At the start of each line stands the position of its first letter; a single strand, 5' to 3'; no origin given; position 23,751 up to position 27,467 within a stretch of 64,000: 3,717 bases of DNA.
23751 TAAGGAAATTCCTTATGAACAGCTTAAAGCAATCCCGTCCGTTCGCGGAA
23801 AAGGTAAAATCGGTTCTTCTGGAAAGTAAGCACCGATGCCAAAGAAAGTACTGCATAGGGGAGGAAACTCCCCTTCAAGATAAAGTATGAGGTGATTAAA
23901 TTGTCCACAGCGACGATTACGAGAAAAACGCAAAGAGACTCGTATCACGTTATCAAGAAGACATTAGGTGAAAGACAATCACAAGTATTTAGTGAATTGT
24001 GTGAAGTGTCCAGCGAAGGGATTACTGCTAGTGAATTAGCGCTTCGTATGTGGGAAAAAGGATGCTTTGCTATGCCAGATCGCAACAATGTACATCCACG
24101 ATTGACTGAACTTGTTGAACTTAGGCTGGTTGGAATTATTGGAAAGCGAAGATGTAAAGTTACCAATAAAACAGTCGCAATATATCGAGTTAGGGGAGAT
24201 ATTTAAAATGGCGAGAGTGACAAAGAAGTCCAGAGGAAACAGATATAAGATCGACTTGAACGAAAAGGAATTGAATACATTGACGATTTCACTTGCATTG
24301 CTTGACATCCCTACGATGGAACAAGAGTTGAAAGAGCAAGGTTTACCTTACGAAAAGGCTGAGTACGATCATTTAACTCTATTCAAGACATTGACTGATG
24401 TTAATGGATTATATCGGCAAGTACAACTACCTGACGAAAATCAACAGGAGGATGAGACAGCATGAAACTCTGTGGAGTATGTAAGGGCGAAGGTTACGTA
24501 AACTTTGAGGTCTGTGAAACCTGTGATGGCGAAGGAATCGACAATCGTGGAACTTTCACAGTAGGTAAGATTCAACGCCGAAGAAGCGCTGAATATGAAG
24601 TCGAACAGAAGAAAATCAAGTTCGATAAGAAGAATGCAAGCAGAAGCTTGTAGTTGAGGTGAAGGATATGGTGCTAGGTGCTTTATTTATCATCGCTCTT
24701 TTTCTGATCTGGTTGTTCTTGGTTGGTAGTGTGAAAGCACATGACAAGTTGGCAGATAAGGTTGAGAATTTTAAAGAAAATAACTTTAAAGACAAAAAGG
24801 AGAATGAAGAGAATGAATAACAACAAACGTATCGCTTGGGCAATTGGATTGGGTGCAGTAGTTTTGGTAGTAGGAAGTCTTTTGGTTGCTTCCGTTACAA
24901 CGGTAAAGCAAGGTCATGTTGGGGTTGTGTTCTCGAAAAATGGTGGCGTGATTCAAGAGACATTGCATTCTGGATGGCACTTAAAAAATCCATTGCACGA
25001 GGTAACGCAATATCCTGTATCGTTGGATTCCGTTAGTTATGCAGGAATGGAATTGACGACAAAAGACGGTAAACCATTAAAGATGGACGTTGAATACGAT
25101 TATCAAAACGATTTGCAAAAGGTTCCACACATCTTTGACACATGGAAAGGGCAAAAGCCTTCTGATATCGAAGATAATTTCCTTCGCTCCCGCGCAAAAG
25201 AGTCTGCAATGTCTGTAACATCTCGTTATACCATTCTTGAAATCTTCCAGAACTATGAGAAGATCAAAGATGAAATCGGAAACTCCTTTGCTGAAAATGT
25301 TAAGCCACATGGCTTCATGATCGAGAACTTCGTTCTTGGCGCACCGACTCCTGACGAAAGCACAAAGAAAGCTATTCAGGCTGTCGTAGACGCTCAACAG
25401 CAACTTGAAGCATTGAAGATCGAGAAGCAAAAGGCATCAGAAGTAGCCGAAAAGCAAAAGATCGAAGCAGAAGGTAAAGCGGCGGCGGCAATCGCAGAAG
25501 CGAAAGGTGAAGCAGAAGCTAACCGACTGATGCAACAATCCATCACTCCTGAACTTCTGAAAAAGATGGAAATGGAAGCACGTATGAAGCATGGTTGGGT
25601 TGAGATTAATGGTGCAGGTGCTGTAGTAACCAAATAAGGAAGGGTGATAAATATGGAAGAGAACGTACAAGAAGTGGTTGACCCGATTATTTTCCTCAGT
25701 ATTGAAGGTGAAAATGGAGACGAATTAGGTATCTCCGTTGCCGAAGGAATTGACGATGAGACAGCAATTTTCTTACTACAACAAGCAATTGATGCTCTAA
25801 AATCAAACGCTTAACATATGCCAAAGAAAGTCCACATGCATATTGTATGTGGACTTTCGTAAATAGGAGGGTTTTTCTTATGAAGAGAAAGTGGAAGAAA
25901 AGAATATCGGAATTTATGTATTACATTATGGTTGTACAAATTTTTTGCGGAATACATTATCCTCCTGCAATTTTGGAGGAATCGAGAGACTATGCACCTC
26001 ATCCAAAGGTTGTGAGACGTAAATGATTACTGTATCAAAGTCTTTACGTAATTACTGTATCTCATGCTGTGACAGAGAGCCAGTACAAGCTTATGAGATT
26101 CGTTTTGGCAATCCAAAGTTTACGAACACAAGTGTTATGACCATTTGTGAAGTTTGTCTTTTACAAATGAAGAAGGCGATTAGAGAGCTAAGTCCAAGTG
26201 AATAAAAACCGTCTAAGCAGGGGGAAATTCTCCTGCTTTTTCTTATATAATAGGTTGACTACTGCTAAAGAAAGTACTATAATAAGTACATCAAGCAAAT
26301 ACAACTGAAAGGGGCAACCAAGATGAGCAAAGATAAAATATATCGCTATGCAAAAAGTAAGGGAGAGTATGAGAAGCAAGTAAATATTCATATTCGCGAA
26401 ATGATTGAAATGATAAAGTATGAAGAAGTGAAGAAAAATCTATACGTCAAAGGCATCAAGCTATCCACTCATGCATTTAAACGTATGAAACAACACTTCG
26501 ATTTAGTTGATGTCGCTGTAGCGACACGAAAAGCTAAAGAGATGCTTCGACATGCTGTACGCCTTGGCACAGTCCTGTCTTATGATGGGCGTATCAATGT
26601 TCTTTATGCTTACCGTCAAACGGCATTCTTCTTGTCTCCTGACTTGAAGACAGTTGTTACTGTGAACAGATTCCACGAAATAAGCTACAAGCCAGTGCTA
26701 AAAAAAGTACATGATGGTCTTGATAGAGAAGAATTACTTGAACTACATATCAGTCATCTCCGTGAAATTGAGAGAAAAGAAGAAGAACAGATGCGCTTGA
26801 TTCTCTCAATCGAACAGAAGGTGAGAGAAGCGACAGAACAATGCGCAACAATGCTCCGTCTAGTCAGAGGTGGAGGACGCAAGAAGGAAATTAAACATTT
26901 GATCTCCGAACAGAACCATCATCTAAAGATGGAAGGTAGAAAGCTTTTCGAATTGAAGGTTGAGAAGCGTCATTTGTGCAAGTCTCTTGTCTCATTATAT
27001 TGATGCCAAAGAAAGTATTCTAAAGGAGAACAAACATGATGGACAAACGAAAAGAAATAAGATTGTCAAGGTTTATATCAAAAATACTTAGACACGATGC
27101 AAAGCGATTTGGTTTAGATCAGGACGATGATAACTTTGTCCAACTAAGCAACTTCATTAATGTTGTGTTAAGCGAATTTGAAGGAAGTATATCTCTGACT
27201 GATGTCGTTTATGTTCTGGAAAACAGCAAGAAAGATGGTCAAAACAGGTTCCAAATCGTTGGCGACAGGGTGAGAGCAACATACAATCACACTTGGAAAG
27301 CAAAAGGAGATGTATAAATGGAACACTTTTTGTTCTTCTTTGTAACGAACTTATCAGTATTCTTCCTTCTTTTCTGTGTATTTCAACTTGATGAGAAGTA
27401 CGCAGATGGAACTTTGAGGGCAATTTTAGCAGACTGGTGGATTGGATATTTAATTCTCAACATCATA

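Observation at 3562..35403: Conserved 16-nt element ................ repeated about 16 times, at fixed register inside the spacer of consensus sigmaA promoters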

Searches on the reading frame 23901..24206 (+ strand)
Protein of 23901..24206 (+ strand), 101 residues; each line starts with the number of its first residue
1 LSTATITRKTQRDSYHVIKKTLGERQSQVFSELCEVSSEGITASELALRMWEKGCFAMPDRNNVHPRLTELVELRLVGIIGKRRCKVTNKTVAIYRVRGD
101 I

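Call 76: search_protein_families(library=phrogs, proteins=[window:23901-24206:+], max_evalue=0.001)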
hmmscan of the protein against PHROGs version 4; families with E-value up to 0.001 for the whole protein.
window:23901-24206:+ (101 aa): 1 family
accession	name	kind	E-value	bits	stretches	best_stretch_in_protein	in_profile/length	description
phrog_1123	-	unknown function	1.6e-21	77.2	1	4-98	11-97/112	-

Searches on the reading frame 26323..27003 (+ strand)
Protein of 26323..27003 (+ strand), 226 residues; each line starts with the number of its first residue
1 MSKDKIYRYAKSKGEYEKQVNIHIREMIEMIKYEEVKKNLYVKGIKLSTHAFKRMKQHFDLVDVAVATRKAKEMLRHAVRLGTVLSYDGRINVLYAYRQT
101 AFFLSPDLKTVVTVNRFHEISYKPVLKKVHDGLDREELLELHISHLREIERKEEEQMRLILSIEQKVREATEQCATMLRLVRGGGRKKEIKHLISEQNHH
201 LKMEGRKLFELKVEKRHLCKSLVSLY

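Call 76: search_protein_families(library=phrogs, proteins=[window:26323-27003:+], max_evalue=0.001)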
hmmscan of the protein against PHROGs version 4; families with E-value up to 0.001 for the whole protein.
window:26323-27003:+ (226 aa): 1 family
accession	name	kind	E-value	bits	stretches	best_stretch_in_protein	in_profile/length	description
phrog_5083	-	unknown function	4.8e-11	43.7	1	45-221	9-170/178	-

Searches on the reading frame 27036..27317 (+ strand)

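Call 76: search_protein_families(library=phrogs, proteins=[window:27036-27317:+], max_evalue=0.001)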
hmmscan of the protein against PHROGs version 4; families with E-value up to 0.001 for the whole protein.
window:27036-27317:+ (93 aa): 1 family
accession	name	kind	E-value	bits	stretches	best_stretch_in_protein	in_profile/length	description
phrog_5470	-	DNA, RNA and nucleotide metabolism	2.1e-09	38.1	1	2-87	1-84/183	RNA 2'-phosphotransferase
